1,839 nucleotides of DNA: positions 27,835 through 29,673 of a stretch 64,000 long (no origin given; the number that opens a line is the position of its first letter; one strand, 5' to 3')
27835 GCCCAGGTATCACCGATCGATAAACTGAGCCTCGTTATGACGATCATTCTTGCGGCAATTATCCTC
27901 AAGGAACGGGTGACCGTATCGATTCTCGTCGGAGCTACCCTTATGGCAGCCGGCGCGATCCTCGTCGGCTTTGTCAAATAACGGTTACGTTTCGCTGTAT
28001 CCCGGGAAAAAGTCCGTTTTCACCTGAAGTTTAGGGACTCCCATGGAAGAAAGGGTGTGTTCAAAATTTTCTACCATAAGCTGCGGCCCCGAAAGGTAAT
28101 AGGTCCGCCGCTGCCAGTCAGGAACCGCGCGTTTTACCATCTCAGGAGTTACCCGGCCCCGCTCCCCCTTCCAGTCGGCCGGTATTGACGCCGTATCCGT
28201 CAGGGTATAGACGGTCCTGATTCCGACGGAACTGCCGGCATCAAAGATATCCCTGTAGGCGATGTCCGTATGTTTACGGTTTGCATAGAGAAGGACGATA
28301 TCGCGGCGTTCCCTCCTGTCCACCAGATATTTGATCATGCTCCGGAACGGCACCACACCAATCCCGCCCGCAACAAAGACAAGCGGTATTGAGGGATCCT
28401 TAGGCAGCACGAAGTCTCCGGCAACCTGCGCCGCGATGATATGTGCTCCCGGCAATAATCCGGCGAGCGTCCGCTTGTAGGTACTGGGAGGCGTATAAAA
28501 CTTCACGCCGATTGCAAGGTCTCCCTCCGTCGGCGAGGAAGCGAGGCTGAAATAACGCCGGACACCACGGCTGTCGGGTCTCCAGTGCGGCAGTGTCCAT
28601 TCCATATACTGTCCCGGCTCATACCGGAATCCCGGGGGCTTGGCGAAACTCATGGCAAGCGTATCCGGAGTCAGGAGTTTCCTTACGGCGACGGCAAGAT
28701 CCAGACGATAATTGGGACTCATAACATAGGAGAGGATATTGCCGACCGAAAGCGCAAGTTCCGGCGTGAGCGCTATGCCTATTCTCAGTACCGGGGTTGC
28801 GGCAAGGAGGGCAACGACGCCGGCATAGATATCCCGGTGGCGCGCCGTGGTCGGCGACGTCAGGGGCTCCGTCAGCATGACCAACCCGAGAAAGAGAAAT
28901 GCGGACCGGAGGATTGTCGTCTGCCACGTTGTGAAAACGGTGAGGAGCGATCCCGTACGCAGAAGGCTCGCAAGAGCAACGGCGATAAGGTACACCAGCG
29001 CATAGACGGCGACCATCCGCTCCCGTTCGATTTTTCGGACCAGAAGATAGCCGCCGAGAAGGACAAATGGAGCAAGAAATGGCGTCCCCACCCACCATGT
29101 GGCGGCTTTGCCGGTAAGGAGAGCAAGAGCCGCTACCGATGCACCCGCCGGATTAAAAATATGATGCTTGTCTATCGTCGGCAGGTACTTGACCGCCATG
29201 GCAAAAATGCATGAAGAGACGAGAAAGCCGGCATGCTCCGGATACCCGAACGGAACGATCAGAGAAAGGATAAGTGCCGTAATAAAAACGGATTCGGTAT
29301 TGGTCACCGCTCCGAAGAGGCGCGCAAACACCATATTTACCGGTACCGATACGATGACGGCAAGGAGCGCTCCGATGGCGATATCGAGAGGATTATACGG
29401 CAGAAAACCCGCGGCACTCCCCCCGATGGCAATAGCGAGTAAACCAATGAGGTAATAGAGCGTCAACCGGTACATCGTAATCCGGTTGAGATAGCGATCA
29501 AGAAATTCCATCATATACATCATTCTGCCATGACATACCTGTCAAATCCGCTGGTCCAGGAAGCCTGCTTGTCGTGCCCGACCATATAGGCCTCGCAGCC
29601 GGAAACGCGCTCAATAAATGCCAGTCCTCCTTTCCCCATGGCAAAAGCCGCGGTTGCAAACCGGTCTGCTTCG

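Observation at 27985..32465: Compact flavin-trafficking operon (TCS + FMN-binding protein + ApbE + membrane/FNR fusion): candidate minimal NQR/RNF-like or EET-like electron conduit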

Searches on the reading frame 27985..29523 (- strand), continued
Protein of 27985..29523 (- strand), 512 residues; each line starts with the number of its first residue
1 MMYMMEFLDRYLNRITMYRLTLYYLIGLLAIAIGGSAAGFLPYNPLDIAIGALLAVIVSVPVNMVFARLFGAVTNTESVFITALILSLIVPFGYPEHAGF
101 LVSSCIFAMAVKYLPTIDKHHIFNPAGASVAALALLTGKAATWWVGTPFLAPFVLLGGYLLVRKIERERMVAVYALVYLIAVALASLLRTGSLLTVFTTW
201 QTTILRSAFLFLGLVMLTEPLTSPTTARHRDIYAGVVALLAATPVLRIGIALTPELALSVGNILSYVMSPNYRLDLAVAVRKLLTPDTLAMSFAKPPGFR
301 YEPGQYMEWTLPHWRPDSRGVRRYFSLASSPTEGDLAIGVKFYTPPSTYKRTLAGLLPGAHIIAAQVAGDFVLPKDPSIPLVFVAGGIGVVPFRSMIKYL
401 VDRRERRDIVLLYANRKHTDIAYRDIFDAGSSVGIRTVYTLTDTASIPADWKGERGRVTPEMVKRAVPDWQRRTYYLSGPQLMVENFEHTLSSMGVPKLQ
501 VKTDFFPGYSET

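Call 28: predict_structure(alignment_id=A2)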
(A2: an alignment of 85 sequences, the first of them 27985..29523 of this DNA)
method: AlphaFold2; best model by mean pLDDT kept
length: 512 residues; sequences in the alignment: 85
mean_pLDDT: 91.5   pTM: 0.86
mean pLDDT of the five models: 91.5, 90.9, 89.6, 88.2, 88.1
residues with pLDDT >= 90: 381; 70-90: 114; 50-70: 14; < 50: 3
segments of 3 or more residues with pLDDT < 50: 510-512
pLDDT, mean of each block of 10 residues (from residue 1): 78 85 97 97 94 97 92 85 95 83 95 74 91 90 91 96 93 98 96 95 94 95 90 98 92 95 87 88 94 92 93 78 91 96 88 93 88 94 95 98 98 95 96 97 94 92 96 95 89 94 70 41
secondary structure, 60 per line:
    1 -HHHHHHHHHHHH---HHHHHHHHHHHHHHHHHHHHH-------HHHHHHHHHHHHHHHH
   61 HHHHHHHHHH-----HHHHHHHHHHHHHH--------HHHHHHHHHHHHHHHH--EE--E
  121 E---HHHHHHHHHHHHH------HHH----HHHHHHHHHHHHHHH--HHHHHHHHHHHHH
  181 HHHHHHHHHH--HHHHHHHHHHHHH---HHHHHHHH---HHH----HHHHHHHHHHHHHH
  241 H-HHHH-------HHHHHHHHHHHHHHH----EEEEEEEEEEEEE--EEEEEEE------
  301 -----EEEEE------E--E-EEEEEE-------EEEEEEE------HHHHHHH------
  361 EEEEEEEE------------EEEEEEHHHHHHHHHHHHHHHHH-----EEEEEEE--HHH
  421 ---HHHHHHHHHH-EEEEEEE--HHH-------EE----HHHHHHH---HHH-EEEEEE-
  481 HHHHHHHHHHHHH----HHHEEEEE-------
elements in order: H2-13 H17-37 H45-70 H76-89 H98-113 H125-137 H151-165 H168-190 H193-205 H209-216 H227-241 H243-246 H254-268 E273-285 E288-294 E306-310 E322-327 E335-341 H348-354 E361-368 E381-386 H387-403 E409-415 H424-433 E435-441 H460-466 E474-479 H481-493 E501-505
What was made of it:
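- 28714..29523 (-): RnfD/NqrB-like membrane domain of the fusion protein (residues 1-270, ten helices). AF2 model pLDDT is 91.5 (call 28).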

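Call 67: list_cluster_members(proteins=[P0001, P0121])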
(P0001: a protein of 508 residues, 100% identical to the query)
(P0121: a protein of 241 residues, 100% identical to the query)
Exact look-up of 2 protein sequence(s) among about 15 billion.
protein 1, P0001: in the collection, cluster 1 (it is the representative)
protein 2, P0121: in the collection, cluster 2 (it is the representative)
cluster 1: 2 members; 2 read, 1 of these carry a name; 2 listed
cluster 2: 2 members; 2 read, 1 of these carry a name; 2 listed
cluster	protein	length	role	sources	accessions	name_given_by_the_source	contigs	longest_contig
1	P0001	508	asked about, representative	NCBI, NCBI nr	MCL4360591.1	oxidoreductase [Patescibacteria group bacterium]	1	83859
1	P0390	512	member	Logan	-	-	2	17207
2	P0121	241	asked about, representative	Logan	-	-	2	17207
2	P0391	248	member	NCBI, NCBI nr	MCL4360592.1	FAD:protein FMN transferase [Patescibacteria group bacterium]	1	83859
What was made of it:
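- The window proteins are MCL4360591.1 and MCL4360592.1 from a 'Patescibacteria group bacterium' (call 67).
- Tried and rejected: Provenance came from the cluster look-up instead (call 67).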

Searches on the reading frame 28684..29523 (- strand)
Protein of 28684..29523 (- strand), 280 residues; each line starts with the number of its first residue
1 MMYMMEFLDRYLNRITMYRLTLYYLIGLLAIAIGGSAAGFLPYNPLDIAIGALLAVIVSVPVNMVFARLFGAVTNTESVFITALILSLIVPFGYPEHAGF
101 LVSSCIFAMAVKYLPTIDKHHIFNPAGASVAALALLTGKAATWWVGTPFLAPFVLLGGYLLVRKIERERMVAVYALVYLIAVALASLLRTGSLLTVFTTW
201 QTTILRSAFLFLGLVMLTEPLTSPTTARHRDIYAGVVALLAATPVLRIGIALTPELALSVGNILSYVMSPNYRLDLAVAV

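Call 25: search_solved_structures(query=A3, max_evalue=1, show_alignments=2)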
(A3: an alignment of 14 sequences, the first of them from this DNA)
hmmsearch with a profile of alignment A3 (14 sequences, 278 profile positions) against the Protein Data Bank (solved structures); distinct sequences matched with E-value up to 1: 3.
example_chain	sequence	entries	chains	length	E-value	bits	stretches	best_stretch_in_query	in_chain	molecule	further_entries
7xk3_B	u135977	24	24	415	0.072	16.1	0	157-239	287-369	Na(+)-translocating NADH-quinone reductase subunit B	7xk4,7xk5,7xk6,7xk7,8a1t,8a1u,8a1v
9ud3_B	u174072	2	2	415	0.072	16.1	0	157-239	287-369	Na(+)-translocating NADH-quinone reductase subunit B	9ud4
9lrr_B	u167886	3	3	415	0.1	15.7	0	157-239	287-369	Na(+)-translocating NADH-quinone reductase subunit B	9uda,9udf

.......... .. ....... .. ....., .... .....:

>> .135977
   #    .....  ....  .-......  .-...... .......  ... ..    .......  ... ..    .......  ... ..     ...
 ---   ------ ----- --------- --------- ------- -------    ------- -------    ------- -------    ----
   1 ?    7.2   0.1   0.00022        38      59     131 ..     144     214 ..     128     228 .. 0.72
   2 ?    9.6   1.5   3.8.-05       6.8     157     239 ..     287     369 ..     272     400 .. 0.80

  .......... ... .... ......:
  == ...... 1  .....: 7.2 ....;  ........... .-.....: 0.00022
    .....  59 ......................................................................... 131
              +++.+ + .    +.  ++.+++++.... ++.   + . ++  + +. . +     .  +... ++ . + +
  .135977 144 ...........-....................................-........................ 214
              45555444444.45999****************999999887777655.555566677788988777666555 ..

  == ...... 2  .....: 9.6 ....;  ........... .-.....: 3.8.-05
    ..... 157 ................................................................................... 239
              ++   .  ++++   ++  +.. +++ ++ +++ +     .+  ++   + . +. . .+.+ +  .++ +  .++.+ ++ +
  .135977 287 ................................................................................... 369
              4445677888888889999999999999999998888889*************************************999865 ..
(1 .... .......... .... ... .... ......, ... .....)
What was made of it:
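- E219 aligns with the Asp of the NqrB TDP motif (call 25).
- Tried and rejected: A membrane-domain-only profile gave just a weak NqrB match (E 0.07, call 25).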

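Call 53: search_protein_representatives(protein=window:28684-29523:-)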
Query: 280 residues. Proteins with E-value up to 0.001 (for the whole library): 1029; up to 1e-10: 632; up to 1e-30: 157. The best 150 are listed.
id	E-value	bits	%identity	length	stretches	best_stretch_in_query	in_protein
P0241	3.0e-83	295.8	54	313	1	4-277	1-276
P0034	3.4e-82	292.4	55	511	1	4-277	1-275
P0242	2.0e-60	221.0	45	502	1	8-271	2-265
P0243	2.7e-59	217.3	44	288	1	7-271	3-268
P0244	1.7e-57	211.5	45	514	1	5-277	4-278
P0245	4.7e-57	210.0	48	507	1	5-277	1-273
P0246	1.5e-55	205.1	44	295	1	4-271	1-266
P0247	2.9e-54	200.8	44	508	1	5-276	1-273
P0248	3.5e-53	197.3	42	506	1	4-275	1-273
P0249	5.1e-51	190.2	41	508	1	3-277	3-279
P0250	6.1e-51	189.9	43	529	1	6-277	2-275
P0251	4.5e-50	187.1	45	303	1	4-273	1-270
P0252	8.7e-50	186.1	41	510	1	8-276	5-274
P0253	2.4e-49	184.7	42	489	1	5-278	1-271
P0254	2.7e-49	184.5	42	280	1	4-278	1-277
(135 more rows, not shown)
